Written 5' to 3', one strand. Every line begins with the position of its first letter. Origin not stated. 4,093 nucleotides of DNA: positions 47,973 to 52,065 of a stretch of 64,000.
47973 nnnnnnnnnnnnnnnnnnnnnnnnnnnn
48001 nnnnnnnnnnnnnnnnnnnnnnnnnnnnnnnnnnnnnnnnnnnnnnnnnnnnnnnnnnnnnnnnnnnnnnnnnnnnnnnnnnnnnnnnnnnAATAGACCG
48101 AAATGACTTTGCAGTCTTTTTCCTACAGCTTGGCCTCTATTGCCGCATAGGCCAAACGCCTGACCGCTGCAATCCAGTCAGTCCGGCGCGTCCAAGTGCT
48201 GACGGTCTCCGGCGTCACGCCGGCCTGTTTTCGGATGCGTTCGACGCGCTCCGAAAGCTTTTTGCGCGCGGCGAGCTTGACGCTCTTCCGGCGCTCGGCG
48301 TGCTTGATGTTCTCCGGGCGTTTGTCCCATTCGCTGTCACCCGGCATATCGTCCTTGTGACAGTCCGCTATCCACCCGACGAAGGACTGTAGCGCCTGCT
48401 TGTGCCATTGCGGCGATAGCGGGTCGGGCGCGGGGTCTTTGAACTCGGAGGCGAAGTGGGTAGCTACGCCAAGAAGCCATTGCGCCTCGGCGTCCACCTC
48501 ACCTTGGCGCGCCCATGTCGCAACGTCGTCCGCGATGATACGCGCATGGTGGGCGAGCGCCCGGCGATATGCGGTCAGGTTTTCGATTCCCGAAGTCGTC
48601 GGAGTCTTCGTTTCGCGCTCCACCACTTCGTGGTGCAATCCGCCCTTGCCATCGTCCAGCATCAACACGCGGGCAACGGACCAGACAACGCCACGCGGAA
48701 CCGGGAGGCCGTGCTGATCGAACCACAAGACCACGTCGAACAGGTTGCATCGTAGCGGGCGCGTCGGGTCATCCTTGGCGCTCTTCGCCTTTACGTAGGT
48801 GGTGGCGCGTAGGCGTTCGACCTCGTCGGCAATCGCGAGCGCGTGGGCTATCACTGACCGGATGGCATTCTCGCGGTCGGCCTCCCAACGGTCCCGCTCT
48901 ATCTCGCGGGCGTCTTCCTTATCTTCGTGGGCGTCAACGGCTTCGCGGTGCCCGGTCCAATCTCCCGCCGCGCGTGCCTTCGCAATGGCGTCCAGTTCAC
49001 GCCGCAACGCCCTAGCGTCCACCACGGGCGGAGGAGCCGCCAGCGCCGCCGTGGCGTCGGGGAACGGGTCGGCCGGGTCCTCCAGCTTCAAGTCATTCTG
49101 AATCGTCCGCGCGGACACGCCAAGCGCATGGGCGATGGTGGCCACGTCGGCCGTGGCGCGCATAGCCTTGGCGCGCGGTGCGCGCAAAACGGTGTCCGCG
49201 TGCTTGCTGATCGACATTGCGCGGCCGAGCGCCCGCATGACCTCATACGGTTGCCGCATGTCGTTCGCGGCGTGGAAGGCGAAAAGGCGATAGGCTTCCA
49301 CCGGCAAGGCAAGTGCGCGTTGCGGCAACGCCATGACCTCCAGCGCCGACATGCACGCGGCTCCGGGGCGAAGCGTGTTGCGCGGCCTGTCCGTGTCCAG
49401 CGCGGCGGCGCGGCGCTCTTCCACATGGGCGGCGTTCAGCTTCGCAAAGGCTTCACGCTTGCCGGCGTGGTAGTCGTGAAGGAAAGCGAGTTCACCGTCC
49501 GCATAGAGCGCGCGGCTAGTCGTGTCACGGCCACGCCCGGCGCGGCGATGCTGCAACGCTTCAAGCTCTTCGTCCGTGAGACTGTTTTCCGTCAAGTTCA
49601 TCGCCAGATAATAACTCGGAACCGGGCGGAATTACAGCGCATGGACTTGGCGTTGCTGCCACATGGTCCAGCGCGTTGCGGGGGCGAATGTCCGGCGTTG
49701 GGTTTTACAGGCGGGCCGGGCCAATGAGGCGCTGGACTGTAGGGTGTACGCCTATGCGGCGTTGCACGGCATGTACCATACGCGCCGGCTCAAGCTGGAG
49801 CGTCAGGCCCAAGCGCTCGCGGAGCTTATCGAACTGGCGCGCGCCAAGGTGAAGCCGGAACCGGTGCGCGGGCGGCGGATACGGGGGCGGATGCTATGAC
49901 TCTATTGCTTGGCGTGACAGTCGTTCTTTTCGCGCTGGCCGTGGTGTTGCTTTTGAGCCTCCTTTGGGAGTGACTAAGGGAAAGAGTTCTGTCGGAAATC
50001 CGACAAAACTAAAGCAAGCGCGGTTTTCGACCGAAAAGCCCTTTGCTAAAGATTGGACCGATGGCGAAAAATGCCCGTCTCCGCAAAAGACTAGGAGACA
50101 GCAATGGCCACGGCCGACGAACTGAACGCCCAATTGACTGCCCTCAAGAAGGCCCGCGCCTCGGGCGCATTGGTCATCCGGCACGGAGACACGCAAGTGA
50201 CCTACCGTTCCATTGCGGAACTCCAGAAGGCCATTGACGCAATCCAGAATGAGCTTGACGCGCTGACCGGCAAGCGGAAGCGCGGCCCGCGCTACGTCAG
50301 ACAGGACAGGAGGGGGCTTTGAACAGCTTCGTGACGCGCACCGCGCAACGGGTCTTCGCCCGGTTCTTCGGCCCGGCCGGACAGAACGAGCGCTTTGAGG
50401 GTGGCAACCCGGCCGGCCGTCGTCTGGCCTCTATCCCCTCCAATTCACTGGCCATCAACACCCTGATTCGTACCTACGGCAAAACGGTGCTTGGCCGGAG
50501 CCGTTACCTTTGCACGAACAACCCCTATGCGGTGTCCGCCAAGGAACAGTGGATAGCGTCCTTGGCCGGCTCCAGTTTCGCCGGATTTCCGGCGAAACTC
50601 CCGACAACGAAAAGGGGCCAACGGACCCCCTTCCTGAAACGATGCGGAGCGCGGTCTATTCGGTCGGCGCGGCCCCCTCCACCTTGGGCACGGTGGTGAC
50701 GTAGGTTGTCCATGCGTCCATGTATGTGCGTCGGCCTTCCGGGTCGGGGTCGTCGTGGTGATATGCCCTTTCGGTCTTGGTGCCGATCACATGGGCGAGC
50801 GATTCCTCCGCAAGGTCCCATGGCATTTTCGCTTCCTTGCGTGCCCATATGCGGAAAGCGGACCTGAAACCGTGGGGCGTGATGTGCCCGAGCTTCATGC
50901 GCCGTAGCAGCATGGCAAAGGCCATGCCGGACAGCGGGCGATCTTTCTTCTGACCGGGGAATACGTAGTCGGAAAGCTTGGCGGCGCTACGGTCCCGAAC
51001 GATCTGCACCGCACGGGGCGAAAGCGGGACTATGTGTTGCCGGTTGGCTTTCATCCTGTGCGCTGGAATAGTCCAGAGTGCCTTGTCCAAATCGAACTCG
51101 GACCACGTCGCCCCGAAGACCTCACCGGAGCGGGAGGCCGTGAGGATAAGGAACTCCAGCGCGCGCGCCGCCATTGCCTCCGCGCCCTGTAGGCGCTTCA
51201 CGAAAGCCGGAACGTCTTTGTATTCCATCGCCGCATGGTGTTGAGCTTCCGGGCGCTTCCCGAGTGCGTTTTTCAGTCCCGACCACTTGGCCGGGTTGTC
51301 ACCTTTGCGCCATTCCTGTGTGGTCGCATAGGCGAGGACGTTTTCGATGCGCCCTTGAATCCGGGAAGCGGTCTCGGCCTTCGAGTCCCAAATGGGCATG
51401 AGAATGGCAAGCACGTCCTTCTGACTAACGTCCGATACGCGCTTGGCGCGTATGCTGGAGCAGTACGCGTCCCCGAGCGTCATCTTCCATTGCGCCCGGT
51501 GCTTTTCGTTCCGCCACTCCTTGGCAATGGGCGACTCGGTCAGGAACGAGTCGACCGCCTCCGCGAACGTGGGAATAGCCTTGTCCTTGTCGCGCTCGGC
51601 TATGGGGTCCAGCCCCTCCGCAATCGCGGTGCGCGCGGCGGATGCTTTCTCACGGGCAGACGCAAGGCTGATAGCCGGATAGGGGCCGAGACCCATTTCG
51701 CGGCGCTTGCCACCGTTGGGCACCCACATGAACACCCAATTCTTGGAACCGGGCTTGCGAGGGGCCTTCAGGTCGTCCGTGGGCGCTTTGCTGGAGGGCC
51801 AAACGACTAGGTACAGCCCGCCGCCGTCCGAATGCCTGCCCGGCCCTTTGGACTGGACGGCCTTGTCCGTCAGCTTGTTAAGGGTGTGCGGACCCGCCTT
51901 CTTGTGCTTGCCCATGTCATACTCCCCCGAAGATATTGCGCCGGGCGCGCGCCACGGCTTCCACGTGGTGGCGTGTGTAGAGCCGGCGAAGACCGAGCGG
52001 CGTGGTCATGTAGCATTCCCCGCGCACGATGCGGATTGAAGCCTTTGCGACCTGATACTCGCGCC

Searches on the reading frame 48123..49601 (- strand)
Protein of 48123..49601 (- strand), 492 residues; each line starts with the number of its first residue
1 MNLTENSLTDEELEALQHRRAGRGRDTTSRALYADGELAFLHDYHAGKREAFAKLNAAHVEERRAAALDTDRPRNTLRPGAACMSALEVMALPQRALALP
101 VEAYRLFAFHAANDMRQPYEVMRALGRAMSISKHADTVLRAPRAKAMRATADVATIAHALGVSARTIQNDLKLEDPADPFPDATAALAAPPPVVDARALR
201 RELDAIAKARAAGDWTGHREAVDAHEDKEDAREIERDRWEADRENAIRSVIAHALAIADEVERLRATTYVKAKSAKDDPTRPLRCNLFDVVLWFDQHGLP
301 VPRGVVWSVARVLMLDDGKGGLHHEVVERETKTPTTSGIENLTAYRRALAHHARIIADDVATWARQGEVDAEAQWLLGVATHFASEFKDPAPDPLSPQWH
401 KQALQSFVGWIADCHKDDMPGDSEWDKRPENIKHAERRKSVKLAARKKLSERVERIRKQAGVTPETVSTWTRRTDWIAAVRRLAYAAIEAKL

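Call 7: search_protein_families(library=pfam, proteins=[window:48123-49601:-], max_evalue=0.01)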
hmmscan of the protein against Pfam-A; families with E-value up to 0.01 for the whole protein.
window:48123-49601:- (492 aa): 0 families

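Call 8: search_protein_families(library=phrogs, proteins=[window:48123-49601:-], max_evalue=0.001)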
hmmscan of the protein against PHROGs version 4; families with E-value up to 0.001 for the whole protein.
window:48123-49601:- (492 aa): 0 families

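Call 26: search_protein_families(library=pfam, proteins=[window:48123-49601:-], max_evalue=0.1)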
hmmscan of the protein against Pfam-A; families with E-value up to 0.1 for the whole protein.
window:48123-49601:- (492 aa): 3 families
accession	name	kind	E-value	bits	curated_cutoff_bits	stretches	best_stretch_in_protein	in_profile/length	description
PF11985.13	Phage_Mu_Gp27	-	0.03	15.1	28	1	433-472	128-167/173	Bacteriophage Mu, Gp27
PF13730.12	HTH_36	-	0.034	14.4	25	0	149-172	24-47/55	Helix-turn-helix domain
PF08279.18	HTH_11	-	0.037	14.4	25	1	154-172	19-37/55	HTH domain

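Call 31: search_protein_families(library=phrogs, proteins=[window:48123-49601:-], max_evalue=0.01)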
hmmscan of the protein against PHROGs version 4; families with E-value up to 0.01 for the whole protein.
window:48123-49601:- (492 aa): 0 families

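Call 126: search_protein_representatives(protein=window:48123-49601:-)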
Query: 492 residues. Proteins with E-value up to 0.001 (for the whole library): 2; up to 1e-10: 1; up to 1e-30: 1. The best 2 are listed.
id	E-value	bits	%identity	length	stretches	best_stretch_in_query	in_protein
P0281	0.0e+00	1082.2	100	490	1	3-492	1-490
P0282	1.2e-05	41.0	32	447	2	254-318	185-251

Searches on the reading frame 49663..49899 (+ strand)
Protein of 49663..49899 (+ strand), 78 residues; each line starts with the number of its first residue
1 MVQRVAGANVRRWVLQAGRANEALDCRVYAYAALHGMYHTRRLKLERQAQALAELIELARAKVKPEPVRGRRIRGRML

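Call 43: search_protein_families(library=pfam, proteins=[window:49663-49899:+], max_evalue=1)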
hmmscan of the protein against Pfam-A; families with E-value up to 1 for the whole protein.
window:49663-49899:+ (78 aa): 1 family
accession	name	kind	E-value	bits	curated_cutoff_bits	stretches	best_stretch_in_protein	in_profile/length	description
PF20454.4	GpA_nuclease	-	4e-07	30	22.5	1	4-36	254-286/294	Terminase large subunit gpA, endonuclease domain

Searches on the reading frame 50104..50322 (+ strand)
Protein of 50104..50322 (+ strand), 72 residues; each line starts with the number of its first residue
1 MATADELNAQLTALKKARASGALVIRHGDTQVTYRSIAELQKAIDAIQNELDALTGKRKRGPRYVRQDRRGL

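Call 43: search_protein_families(library=pfam, proteins=[window:50104-50322:+], max_evalue=1)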
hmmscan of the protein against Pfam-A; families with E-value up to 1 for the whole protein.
window:50104-50322:+ (72 aa): 3 families
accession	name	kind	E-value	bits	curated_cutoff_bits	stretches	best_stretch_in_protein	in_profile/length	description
PF08946.15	Osmo_CC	-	0.027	15.2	24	0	42-60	19-37/46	Osmosensory transporter coiled coil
PF00831.28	Ribosomal_L29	-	0.048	14.1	24.5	0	36-61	7-32/57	Ribosomal L29 protein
PF16326.10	ABC_tran_CTD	-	0.21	12.3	32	1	32-55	38-61/69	ABC transporter C-terminal domain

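Call 51: find_related_loci(query=window:50104-50322:+, collection=viral_contigs, flank=6000)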
Query window:50104-50322:+ (72 aa) in viral_contigs; peptide patterns used: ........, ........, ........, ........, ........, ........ (x = any residue, [..] = any of these).
39 stretches matched a pattern; 1 encode a relative of the query (tblastn E <= 1e-3); 1 distinct loci.
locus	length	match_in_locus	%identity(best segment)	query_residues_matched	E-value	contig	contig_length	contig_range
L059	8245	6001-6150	46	7-56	7e-6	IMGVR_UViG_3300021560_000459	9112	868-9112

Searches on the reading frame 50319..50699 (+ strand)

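Call 43: search_protein_families(library=pfam, proteins=[window:50319-50699:+], max_evalue=1)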
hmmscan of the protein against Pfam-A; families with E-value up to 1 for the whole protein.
window:50319-50699:+ (126 aa): 1 family
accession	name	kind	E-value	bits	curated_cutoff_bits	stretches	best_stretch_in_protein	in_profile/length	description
PF05136.18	Phage_portal_2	-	0.00067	19.4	32.9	1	33-88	2-57/354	Phage portal protein, lambda family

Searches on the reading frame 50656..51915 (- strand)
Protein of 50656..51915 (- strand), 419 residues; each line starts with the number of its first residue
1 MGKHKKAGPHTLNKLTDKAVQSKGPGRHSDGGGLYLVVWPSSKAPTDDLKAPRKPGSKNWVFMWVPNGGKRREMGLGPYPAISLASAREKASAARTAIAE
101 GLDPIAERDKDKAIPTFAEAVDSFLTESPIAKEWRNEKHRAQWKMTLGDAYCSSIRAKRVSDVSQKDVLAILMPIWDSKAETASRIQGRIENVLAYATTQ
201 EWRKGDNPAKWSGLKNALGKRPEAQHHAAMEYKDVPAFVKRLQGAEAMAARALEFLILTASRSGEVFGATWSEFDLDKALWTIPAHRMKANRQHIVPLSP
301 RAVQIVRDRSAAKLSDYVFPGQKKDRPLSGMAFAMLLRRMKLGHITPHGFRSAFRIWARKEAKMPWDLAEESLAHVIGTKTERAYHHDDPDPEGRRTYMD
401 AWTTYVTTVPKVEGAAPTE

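Call 7: search_protein_families(library=pfam, proteins=[window:50656-51915:-], max_evalue=0.01)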
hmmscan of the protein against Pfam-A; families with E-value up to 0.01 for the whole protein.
window:50656-51915:- (419 aa): 3 families
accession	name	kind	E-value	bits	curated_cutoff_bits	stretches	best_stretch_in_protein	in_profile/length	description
PF22022.2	Phage_int_M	-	2.8e-21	76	27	1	118-213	2-95/96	Phage integrase central domain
PF13356.12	Arm-DNA-bind_3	-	5.8e-20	71.6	27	1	15-110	1-82/83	Arm DNA-binding domain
PF00589.27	Phage_integrase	-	5e-16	59.4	27.1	1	233-389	6-169/172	Phage integrase family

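Call 8: search_protein_families(library=phrogs, proteins=[window:50656-51915:-], max_evalue=0.001)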
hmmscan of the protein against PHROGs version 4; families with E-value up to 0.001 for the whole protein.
window:50656-51915:- (419 aa): 4 families
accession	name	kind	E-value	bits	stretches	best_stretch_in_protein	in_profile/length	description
phrog_1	-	integration and excision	1.2e-42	147.9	1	12-407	90-452/611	integrase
phrog_216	-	integration and excision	1.3e-20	74.7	1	199-411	30-249/301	integrase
phrog_3423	-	unknown function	2.4e-16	61.1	1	26-160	23-137/157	-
phrog_4710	-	unknown function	1.2e-13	52.2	1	98-290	2-196/211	-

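Call 39: find_encoding_contigs(protein=window:50656-51915:-, flank=10000, max_places=6)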
Protein window:50656-51915:- (419 aa): 1 contig read that carries it; 1 place shown.
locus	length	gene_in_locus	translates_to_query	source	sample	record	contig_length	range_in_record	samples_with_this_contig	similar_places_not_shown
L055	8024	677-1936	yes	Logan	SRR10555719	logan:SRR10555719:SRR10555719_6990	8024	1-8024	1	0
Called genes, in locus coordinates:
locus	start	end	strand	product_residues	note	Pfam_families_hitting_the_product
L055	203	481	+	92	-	-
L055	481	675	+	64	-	-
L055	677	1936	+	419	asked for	PF13356:Arm-DNA-bind_3, PF22022:Phage_int_M, PF00589:Phage_integrase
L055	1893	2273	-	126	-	-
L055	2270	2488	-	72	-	-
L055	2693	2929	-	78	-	PF20454:GpA_nuclease (weak)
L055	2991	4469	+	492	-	-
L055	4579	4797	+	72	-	PF05930:Phage_AlpA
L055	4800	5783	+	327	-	-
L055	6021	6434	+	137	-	-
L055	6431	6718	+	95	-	-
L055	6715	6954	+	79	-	-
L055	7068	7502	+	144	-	-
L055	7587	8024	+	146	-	?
